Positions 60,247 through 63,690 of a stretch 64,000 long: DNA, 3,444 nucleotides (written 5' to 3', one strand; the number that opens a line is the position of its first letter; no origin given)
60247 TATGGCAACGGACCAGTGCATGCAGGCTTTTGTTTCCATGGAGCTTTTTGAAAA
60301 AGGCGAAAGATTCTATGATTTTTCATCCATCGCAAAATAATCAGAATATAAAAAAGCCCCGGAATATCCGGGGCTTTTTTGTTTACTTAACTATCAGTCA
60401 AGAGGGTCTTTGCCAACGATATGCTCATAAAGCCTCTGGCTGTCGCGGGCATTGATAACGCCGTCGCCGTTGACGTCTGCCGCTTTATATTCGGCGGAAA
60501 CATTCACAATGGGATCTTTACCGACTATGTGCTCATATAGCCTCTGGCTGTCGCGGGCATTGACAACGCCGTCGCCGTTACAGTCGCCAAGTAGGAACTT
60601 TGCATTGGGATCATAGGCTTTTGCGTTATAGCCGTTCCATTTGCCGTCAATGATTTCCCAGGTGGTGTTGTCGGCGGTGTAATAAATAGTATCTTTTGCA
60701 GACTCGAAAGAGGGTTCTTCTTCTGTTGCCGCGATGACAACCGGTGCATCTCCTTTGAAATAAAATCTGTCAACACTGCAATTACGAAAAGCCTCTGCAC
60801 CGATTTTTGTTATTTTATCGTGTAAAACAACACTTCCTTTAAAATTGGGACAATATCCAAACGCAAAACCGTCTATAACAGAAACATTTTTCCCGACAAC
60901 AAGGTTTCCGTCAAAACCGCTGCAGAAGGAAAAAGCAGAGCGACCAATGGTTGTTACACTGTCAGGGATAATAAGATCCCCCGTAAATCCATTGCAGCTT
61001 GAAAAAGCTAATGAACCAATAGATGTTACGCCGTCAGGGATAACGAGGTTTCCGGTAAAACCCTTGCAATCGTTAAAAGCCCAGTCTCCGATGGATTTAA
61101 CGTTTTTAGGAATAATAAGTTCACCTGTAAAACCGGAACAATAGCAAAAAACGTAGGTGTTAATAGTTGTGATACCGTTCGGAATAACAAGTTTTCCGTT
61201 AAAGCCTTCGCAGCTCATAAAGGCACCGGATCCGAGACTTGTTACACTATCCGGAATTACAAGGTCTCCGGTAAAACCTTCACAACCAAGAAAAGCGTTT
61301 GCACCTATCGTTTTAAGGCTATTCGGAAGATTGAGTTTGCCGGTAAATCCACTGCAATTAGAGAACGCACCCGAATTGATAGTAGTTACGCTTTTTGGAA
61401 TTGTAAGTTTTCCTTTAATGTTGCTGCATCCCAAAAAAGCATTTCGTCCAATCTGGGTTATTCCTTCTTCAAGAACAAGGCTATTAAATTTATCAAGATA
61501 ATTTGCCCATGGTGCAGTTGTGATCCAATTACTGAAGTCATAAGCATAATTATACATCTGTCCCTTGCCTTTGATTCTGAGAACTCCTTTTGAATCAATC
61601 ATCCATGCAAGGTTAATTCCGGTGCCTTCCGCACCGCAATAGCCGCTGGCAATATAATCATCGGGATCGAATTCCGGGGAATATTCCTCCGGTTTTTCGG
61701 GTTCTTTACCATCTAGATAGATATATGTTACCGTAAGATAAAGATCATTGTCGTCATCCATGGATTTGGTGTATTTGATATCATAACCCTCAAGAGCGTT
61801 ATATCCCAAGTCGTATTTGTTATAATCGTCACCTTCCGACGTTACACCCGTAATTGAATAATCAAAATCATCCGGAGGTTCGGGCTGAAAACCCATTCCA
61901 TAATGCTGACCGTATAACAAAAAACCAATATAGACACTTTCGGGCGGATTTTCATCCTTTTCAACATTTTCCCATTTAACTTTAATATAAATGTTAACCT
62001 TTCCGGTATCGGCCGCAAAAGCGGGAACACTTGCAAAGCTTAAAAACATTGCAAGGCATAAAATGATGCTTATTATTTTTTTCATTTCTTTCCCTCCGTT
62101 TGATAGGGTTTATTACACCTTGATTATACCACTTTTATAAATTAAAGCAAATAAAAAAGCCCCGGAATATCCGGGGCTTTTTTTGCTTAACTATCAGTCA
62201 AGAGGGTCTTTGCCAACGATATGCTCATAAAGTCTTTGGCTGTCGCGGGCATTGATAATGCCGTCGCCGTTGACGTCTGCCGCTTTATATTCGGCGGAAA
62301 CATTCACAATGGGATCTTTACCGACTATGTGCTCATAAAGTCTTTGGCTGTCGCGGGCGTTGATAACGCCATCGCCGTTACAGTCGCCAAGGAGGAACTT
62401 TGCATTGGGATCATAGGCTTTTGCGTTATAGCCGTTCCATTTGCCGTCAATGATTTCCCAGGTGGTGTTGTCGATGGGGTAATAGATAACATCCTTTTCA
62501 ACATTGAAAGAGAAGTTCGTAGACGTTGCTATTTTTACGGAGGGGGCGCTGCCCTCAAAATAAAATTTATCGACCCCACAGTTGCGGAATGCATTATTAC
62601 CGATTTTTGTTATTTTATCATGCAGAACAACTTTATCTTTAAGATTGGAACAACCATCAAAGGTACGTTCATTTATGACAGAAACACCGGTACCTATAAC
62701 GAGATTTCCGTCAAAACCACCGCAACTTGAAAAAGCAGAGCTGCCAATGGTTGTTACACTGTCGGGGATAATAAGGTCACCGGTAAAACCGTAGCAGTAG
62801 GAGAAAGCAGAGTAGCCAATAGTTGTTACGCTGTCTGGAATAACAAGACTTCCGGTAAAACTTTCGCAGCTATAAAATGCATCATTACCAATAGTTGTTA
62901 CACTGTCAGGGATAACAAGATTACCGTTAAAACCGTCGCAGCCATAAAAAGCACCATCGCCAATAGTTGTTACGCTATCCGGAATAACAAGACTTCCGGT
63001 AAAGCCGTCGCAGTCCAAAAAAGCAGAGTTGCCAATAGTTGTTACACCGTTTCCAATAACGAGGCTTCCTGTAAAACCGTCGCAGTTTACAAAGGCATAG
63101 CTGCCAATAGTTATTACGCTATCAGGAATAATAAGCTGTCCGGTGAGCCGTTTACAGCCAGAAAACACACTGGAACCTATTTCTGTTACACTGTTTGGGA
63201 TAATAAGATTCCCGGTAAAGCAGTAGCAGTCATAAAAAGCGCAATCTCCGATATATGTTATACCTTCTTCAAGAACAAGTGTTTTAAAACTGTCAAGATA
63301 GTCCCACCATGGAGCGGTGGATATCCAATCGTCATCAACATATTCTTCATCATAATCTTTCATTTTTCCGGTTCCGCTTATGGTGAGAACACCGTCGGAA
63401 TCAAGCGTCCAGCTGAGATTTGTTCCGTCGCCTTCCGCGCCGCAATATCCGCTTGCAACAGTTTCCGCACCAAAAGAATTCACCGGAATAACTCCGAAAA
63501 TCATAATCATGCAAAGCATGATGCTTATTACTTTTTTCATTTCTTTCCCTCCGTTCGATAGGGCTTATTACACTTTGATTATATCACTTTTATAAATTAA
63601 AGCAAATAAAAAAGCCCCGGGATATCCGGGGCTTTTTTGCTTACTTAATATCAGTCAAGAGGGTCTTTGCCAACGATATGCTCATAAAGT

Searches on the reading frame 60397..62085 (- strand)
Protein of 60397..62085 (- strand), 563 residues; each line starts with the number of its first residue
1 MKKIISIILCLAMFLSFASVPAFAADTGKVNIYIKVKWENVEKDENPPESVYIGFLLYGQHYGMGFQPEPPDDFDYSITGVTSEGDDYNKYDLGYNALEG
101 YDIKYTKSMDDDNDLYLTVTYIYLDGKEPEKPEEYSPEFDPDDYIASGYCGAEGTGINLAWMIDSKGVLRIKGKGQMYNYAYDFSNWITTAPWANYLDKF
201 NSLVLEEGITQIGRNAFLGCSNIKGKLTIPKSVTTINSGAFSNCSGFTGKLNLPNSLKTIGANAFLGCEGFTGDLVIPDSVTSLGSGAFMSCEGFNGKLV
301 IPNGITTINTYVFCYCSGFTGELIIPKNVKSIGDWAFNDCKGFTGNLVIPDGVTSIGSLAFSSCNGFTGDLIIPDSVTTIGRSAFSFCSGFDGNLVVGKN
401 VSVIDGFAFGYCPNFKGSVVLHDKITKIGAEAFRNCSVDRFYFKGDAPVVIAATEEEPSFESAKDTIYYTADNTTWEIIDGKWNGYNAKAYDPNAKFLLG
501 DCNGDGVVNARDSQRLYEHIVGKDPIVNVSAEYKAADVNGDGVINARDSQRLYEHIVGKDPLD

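Call 5: search_protein_families(library=pfam, proteins=[window:60397-62085:-], max_evalue=0.01)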
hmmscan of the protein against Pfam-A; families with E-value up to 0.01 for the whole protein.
window:60397-62085:- (563 aa): 2 families
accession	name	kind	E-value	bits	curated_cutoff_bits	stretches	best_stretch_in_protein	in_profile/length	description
PF13306.12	LRR_5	-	3.4e-48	163.2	27.7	2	199-318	12-125/127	BspA type Leucine rich repeat region (6 copies)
PF00404.24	Dockerin_1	-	8.7e-13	48.7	22.9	1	499-554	1-54/57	Dockerin type I domain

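Call 62: find_encoding_contigs(protein=window:60397-62085:-, flank=10000, max_places=4)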
Protein window:60397-62085:- (563 aa): 4 contigs read that carry it; 4 places shown.
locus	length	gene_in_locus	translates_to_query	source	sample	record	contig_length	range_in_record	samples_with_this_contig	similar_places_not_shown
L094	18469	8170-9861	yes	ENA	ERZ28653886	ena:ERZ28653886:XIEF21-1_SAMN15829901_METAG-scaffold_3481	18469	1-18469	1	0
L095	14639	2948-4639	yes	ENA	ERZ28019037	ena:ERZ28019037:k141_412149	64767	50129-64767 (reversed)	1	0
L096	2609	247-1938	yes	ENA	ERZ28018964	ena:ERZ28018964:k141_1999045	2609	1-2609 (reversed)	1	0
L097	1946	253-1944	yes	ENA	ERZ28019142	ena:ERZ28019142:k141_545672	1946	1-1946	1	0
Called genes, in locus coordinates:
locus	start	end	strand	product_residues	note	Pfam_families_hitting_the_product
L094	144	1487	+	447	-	PF02386:TrkH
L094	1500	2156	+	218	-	PF02254:TrkA_N, PF02080:TrkA_C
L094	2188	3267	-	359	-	PF13191:AAA_16 (faint), PF13245:AAA_19 (faint)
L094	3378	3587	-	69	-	-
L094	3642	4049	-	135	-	PF06541:ABC_trans_CmpB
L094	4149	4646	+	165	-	-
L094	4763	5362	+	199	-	PF01613:Flavin_Reduct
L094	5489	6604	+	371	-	PF13306:LRR_5, PF00404:Dockerin_1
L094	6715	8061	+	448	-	-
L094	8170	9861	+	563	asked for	PF13306:LRR_5, PF00404:Dockerin_1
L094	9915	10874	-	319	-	PF13243:SQHop_cyclase_C (weak)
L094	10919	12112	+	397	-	-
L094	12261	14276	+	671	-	PF00404:Dockerin_1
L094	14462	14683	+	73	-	-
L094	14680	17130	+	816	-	PF01520:Amidase_3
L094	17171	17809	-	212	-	PF00156:Pribosyltran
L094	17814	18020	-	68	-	PF12844:HTH_19, PF13560:HTH_31, PF01381:HTH_3, PF22495:HTH_92 (weak)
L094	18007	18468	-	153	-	?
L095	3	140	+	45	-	?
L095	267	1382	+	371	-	PF13306:LRR_5, PF00404:Dockerin_1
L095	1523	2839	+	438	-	-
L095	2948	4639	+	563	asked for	PF13306:LRR_5, PF00404:Dockerin_1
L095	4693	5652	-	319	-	PF13243:SQHop_cyclase_C (weak)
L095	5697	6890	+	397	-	-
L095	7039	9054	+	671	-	PF00404:Dockerin_1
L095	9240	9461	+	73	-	-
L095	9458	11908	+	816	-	PF01520:Amidase_3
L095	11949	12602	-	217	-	PF00156:Pribosyltran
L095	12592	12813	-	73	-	PF12844:HTH_19, PF13560:HTH_31, PF01381:HTH_3, PF22495:HTH_92 (faint)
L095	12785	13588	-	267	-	PF04072:LCM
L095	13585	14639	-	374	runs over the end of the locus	PF22020:RlmL_1st, PF02926:THUMP, PF01170:UPF0020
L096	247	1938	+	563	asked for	PF13306:LRR_5, PF00404:Dockerin_1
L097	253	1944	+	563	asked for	PF13306:LRR_5, PF00404:Dockerin_1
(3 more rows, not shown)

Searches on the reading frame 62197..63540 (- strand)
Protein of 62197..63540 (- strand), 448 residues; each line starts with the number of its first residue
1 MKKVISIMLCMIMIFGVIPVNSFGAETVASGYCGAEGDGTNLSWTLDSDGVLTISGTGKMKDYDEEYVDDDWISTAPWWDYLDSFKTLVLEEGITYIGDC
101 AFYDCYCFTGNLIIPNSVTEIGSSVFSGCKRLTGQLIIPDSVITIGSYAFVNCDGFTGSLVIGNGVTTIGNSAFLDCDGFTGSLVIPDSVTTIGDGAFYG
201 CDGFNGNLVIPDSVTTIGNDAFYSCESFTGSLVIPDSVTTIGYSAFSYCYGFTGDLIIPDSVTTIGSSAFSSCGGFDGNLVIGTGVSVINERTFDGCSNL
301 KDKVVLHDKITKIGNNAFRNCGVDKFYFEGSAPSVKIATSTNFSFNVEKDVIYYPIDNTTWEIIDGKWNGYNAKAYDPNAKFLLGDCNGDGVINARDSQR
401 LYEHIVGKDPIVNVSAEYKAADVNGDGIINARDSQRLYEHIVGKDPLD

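Call 5: search_protein_families(library=pfam, proteins=[window:62197-63540:-], max_evalue=0.01)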
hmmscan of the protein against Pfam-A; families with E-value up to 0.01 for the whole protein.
window:62197-63540:- (448 aa): 2 families
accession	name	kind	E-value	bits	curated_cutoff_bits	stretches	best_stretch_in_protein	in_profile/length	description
PF13306.12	LRR_5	-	3.5e-70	234.2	27.7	3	84-202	12-124/127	BspA type Leucine rich repeat region (6 copies)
PF00404.24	Dockerin_1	-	2.9e-12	47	22.9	1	384-439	1-54/57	Dockerin type I domain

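Call 59: find_encoding_contigs(protein=window:62197-63540:-, flank=10000, max_places=4)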
Protein window:62197-63540:- (448 aa): no gene with exactly this product is on record in the collection.
